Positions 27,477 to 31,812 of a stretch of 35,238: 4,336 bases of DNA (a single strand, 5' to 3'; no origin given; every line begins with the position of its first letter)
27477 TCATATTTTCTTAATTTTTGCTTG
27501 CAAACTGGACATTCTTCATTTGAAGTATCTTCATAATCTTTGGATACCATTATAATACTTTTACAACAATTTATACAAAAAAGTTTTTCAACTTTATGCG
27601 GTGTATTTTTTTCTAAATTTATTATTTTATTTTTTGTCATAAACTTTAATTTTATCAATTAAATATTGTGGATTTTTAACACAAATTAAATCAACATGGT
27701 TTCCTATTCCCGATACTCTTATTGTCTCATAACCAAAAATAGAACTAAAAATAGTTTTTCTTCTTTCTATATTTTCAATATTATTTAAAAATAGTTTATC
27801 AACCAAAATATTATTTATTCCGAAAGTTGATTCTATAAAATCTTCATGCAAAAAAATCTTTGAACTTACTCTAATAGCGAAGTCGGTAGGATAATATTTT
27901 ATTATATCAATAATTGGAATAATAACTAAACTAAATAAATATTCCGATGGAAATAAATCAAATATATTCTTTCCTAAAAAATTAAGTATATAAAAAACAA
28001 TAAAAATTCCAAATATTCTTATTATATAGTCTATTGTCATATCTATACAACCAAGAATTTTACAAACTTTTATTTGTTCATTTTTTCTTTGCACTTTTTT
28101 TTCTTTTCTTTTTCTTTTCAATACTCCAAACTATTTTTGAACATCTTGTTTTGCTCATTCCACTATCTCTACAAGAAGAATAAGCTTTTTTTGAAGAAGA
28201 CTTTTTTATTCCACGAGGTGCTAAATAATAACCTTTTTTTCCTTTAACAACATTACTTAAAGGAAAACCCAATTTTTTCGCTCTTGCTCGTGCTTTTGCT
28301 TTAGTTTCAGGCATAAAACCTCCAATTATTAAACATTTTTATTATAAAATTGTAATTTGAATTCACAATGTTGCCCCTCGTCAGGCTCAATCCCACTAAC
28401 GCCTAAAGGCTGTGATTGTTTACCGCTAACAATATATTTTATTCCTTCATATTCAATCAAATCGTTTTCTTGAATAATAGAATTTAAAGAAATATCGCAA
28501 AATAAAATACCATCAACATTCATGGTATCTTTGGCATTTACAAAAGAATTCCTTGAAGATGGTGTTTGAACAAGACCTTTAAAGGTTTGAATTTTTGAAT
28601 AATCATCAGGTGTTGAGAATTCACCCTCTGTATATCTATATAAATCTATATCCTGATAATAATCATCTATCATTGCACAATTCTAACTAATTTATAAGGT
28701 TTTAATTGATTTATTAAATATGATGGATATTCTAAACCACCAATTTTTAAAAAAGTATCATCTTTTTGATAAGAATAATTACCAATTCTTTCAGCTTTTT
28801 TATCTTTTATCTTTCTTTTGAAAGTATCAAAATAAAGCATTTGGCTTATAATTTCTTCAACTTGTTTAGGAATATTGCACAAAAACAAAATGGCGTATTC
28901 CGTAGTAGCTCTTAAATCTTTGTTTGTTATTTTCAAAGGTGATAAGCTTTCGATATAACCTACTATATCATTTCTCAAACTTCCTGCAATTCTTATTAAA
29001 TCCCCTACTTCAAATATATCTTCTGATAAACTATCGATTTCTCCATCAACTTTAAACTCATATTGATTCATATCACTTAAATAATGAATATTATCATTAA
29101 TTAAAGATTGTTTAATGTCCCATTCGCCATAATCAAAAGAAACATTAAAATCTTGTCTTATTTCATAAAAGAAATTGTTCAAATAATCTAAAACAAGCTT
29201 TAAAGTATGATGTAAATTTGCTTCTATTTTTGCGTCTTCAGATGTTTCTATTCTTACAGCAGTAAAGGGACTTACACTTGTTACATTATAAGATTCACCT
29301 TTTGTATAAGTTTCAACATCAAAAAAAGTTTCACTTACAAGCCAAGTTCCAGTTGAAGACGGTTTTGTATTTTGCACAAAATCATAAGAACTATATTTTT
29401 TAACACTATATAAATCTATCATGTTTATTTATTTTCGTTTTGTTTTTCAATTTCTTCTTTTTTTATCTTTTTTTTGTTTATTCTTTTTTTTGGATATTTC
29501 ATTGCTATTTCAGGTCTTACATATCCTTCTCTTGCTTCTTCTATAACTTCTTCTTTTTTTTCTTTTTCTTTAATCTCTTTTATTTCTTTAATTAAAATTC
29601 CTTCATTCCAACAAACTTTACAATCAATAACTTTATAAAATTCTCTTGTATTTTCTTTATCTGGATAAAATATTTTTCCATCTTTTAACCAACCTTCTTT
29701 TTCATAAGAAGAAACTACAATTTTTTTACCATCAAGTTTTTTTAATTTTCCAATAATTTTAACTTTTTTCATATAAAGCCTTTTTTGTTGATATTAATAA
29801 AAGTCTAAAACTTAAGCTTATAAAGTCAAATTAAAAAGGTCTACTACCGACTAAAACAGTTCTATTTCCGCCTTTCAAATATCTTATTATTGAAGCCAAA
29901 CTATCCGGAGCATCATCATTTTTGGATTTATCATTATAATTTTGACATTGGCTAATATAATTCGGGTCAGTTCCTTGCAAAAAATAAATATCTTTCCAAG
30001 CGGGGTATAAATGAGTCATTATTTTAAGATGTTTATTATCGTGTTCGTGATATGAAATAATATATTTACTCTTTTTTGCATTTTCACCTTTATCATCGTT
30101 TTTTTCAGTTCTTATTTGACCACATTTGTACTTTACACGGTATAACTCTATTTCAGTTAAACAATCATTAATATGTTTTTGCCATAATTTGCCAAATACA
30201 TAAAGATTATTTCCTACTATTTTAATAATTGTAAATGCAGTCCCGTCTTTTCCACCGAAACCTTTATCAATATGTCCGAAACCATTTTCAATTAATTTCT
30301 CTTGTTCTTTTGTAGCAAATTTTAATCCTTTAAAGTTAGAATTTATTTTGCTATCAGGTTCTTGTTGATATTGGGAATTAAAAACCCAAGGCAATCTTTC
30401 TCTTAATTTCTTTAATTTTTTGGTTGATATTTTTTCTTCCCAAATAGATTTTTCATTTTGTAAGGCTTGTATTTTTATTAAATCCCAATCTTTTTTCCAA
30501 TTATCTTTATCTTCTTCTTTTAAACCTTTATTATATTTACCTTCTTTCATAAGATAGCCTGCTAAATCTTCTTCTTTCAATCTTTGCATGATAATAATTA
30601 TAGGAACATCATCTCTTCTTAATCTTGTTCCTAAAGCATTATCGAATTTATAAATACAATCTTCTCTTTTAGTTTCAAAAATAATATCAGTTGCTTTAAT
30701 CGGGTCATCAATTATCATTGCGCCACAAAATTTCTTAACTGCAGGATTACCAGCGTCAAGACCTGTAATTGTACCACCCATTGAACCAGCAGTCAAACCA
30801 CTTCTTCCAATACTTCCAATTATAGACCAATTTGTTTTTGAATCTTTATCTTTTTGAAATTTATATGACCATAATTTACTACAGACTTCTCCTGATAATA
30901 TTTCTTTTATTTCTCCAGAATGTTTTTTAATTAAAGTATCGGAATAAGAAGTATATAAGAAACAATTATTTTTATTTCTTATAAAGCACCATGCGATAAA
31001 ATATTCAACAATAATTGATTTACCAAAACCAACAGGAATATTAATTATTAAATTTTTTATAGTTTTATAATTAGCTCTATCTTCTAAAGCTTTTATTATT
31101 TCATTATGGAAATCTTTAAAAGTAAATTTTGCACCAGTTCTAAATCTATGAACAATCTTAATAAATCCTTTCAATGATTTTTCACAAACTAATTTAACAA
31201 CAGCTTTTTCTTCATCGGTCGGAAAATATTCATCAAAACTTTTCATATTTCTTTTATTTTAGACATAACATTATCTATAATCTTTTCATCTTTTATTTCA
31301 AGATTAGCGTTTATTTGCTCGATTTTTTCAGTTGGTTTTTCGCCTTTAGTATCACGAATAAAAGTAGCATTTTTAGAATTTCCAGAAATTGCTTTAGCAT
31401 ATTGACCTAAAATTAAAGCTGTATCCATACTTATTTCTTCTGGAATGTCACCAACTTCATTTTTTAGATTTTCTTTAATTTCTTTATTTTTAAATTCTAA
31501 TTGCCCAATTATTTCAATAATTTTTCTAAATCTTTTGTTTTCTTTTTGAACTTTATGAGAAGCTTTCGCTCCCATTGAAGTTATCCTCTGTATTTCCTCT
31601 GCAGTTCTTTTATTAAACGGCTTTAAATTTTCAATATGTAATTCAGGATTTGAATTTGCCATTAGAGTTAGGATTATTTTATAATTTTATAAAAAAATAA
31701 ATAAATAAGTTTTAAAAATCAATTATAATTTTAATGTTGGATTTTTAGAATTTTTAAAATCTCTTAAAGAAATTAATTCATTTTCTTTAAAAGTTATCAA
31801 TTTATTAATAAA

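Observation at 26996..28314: Four-gene accessory island inserted in the head-tail joining module: basic protein, bPH-like membrane protein and a tandem pair of zinc-ribbon paralogues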

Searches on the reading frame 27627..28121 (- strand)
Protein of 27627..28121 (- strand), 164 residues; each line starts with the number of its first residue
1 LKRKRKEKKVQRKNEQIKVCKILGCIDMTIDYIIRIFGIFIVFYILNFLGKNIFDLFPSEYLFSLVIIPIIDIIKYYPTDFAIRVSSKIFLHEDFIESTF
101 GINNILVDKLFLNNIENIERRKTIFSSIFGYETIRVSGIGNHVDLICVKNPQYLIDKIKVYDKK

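Call 5: search_protein_families(library=phrogs, proteins=[window:27627-28040:-], max_evalue=0.01)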
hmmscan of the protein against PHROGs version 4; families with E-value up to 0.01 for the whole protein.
window:27627-28040:- (137 aa): 0 families

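Call 6: search_protein_families(library=pfam, proteins=[window:27627-28040:-], max_evalue=0.1)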
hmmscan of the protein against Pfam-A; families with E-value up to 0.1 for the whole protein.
window:27627-28040:- (137 aa): 2 families
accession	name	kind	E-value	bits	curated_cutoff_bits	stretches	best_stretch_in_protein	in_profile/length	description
PF03703.20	bPH_2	-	0.0044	17.7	22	1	72-130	16-77/78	Bacterial PH domain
PF03741.22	TerC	-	0.029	14.5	27.8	0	68-119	5-56/178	Integral membrane protein TerC family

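Call 12: search_dna_similar(query=window:27627-28040:-, collection=phages, mode=protein, max_evalue=1, max_rows=20)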
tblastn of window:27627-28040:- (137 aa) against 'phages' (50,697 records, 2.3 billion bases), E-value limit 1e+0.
No match.

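Call 14: find_homologous_proteins(query=window:27627-28040:-, max_evalue=0.01)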
Query window:27627-28040:- (137 aa): 1 proteins with E <= 0.01 among 53 candidates.
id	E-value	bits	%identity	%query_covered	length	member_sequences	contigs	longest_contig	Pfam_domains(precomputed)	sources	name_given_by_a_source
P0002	5.0e-80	284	100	100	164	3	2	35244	-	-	-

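Call 16: find_encoding_contigs(protein=P0002, flank=10000, max_places=6)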
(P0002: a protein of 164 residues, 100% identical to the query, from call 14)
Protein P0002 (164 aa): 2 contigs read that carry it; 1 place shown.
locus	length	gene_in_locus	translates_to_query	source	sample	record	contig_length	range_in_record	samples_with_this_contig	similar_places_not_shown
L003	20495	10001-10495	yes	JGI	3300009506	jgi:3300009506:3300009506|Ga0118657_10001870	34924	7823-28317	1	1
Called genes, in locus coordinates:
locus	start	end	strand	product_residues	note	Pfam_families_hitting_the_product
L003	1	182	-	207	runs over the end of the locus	PF04404:ERF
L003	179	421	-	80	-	-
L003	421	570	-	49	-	-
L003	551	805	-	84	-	-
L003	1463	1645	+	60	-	-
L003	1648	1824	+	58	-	-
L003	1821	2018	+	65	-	-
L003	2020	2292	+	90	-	-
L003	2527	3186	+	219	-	-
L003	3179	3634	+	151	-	-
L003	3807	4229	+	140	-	-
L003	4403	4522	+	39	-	-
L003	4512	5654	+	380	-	-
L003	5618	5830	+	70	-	-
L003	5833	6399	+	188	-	-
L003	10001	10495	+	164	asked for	-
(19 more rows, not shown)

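Call 38: search_protein_families(library=padloc, proteins=[window:27627-28040:-], max_evalue=0.1)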
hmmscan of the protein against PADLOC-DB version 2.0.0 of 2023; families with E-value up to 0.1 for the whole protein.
window:27627-28040:- (137 aa): 0 families

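Call 46: predict_structure(protein=window:27627-28040:-)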
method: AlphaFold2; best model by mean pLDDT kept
length: 137 residues; sequences in the alignment: 1
mean_pLDDT: 51.9   pTM: 0.44
mean pLDDT of the five models: 51.9, 47.7, 45.1, 40.2, 40.0
residues with pLDDT >= 90: 0; 70-90: 9; 50-70: 57; < 50: 71
segments of 3 or more residues with pLDDT < 50: 3-11, 13-53, 72-82, 134-137
pLDDT, mean of each block of 10 residues (from residue 1): 41 45 42 40 44 49 54 47 58 66 66 65 60 48
secondary structure, 60 per line:
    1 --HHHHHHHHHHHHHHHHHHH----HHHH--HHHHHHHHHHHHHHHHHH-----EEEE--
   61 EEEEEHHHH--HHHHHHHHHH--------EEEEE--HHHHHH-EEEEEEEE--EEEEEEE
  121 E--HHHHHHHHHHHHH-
elements in order: H3-21 H26-29 H32-49 E55-58 E61-65 H66-69 H72-81 E90-94 H97-102 E104-111 E114-121 H124-136

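Call 54: fold_search(model_id=the predicted structure, library=pdb)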
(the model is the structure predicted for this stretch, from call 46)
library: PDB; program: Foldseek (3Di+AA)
matches with E <= 10: 776; with E <= 0.001: 0
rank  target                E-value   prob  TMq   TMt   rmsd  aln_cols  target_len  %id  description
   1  9g83_C                6.8e-02  0.72  0.32  0.25   7.4        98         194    5  Respiratory supercomplex CI1-CIII2-CIV2-(cbb3)1 from alphaproteobacterium (released 2026-02-04)
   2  6rfr_G                6.8e-02  0.54  0.30  0.20   7.0       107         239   10  Cryo-EM structure of respiratory complex I from Yarrowia lipolytica at 3.2 A resolution (released 2019-12-11)
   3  7arc_C                7.3e-02  0.54  0.30  0.21   9.9       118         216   13  Cryo-EM structure of Polytomella Complex-I (peripheral arm) (released 2021-12-08)
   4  6rfq_G                8.3e-02  0.47  0.28  0.20   7.3       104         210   12  Cryo-EM structure of a respiratory complex I assembly intermediate with NDUFAF2 (released 2018-10-10)
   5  6l3f                  1.4e-01  0.28  0.26  0.14  11.6       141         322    8  The structure of UTP:RNA uridylyltransferase 1 (URT1) in in Arabidopsis (released 2020-01-29)
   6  6lbk_A                1.4e-01  0.51  0.28  0.15   7.0       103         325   11  Structure of rat GLD-2 (Terminal nucleotidyltransferase 2, TENT2) (released 2020-07-22)
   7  6lbk_B                1.4e-01  0.44  0.25  0.13   7.4        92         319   11  Structure of rat GLD-2 (Terminal nucleotidyltransferase 2, TENT2) (released 2020-07-22)
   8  5w0b_A                1.5e-01  0.30  0.28  0.16   8.1       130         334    8  Structure of human TUT7 catalytic module (CM) (released 2017-06-28)
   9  6yj4_C                1.5e-01  0.28  0.26  0.18   7.5       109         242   14  Structure of Yarrowia lipolytica complex I at 2.7 A (released 2020-08-12)
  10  8esz_S3               1.6e-01  0.57  0.30  0.23   5.9        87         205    3  Structure of mitochondrial complex I from Drosophila melanogaster, Helix-locked state (released 2023-03-29)
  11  8olt_C                1.6e-01  0.57  0.31  0.22   6.1        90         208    8  Mitochondrial complex I from Mus musculus in the active state bound with piericidin A (released 2023-08-09)
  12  6l8k                  1.6e-01  0.38  0.28  0.16   8.0       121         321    9  Structure of URT1 in complex with UTP (released 2020-01-29)
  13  9bwd_D                2.1e-01  0.57  0.32  0.23   5.9        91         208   10  Cryo-EM structure of respiratory supercomplex I (released 2025-08-06)
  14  7xs4_A                2.2e-01  0.25  0.28  0.15   8.1       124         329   10  Crystal structure of URT1 in complex with AAAU RNA (released 2022-09-21)
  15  8qby_C                2.4e-01  0.51  0.32  0.25   5.8        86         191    6  Respiratory complex I from Paracoccus denitrificans in MSP2N2 nanodiscs (released 2024-09-11)
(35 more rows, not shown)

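Call 57: search_solved_structures(query=window:27627-28040:-, max_evalue=10, show_alignments=2)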
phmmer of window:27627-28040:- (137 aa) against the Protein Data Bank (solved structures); distinct sequences matched with E-value up to 10: 0.

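Call 58: search_protein_families(library=ncbifam, proteins=[window:27627-28121:-], max_evalue=0.1)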
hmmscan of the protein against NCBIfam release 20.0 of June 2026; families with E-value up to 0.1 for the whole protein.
window:27627-28121:- (164 aa): 0 families

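Call 81: search_protein_families(library=phrogs, proteins=[window:27627-28121:-], max_evalue=0.05)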
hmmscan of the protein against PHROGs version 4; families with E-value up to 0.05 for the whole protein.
window:27627-28121:- (164 aa): 2 families
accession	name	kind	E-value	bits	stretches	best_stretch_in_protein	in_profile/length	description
phrog_17769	-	unknown function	0.032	14.9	0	110-132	19-41/41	-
phrog_3707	-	moron, auxiliary metabolic gene and host takeover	0.038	14.9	0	55-158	41-129/142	membrane-flanked domain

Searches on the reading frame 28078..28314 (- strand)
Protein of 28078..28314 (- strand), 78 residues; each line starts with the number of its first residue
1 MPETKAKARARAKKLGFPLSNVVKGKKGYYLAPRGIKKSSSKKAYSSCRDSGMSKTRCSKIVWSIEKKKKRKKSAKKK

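Call 5: search_protein_families(library=phrogs, proteins=[window:28078-28314:-], max_evalue=0.01)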
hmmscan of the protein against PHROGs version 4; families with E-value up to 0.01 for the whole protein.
window:28078-28314:- (78 aa): 0 families

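Call 6: search_protein_families(library=pfam, proteins=[window:28078-28314:-], max_evalue=0.1)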
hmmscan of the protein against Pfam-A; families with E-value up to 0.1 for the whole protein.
window:28078-28314:- (78 aa): 0 families

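Call 19: search_dna_similar(query=window:28078-28314:-, collection=phages, mode=protein, max_evalue=1, max_rows=30)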
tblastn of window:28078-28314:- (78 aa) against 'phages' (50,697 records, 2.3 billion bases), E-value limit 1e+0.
No match.

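Call 38: search_protein_families(library=padloc, proteins=[window:28078-28314:-], max_evalue=0.1)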
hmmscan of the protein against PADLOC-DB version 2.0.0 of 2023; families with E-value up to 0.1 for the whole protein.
window:28078-28314:- (78 aa): 0 families

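Call 58: search_protein_families(library=ncbifam, proteins=[window:28078-28314:-], max_evalue=0.1)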
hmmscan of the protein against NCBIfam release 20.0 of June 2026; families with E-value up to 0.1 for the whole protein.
window:28078-28314:- (78 aa): 1 family
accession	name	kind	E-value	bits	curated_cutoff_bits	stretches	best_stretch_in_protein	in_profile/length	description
NF042923.1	4PPT_Npt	exception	0.089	12.1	370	1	7-40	49-82/223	4'-phosphopantetheinyl transferase Npt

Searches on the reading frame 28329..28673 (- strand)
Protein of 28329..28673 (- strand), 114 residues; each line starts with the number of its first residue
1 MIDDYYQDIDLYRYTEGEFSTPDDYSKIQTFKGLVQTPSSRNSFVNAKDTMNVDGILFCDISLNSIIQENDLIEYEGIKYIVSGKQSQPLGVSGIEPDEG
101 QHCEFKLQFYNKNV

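Call 5: search_protein_families(library=phrogs, proteins=[window:28329-28673:-], max_evalue=0.01)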
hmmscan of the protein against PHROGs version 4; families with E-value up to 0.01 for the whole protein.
window:28329-28673:- (114 aa): 0 families

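Call 6: search_protein_families(library=pfam, proteins=[window:28329-28673:-], max_evalue=0.1)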
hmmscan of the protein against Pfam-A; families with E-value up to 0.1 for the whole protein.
window:28329-28673:- (114 aa): 0 families

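Call 38: search_protein_families(library=padloc, proteins=[window:28329-28673:-], max_evalue=0.1)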
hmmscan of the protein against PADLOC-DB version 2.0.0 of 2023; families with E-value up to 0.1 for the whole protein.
window:28329-28673:- (114 aa): 0 families

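Call 84: search_protein_families(library=pfam, alignment_id=A8, max_evalue=0.05)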
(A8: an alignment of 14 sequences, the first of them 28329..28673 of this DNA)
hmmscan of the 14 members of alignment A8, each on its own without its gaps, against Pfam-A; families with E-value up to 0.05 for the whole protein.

A. member 1, window:28329-28673:- (114 aa): 0 families

B. families by the number of members that match (of 14 scanned): 2 families
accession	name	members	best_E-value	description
PF10665.14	Minor_capsid_1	1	0.014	Minor capsid protein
PF19578.4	DUF6090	1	0.047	Family of unknown function (DUF6090)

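Call 85: search_solved_structures(query=A8, max_evalue=1)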
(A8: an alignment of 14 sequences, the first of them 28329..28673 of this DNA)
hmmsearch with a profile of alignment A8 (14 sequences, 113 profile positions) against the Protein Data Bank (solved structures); distinct sequences matched with E-value up to 1: 0.

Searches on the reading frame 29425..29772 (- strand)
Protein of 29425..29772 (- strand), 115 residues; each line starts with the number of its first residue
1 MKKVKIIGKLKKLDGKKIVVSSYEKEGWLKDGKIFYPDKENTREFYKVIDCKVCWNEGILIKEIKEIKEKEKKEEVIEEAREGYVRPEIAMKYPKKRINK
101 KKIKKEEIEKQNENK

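Call 5: search_protein_families(library=phrogs, proteins=[window:29425-29772:-], max_evalue=0.01)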
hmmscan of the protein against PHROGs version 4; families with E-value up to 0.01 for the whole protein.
window:29425-29772:- (115 aa): 0 families

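Call 6: search_protein_families(library=pfam, proteins=[window:29425-29772:-], max_evalue=0.1)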
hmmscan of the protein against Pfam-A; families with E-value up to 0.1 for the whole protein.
window:29425-29772:- (115 aa): 2 families
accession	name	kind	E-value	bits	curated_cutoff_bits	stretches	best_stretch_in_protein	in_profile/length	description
PF14918.11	MTBP_N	-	0.014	15.2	30.1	1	5-66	170-234/254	MDM2-binding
PF08661.17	Rep_fac-A_3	-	0.034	14.9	23.5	1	2-69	19-84/105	Replication factor A protein 3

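Call 38: search_protein_families(library=padloc, proteins=[window:29425-29772:-], max_evalue=0.1)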
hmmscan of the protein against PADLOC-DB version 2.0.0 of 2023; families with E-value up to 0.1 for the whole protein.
window:29425-29772:- (115 aa): 0 families

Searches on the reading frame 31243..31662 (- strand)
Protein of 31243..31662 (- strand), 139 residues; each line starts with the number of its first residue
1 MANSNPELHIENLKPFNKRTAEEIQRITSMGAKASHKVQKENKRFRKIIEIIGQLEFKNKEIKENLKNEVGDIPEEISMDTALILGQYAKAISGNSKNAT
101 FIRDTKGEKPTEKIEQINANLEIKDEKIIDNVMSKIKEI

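Call 7: search_protein_families(library=phrogs, proteins=[window:31243-31662:-], max_evalue=0.001)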
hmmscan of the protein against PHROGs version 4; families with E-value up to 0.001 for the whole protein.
window:31243-31662:- (139 aa): 2 families
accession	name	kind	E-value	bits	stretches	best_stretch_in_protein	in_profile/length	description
phrog_2412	-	unknown function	1.5e-15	58.6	1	11-125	5-115/150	-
phrog_26081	-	unknown function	1.3e-05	26.1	1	45-127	50-132/158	-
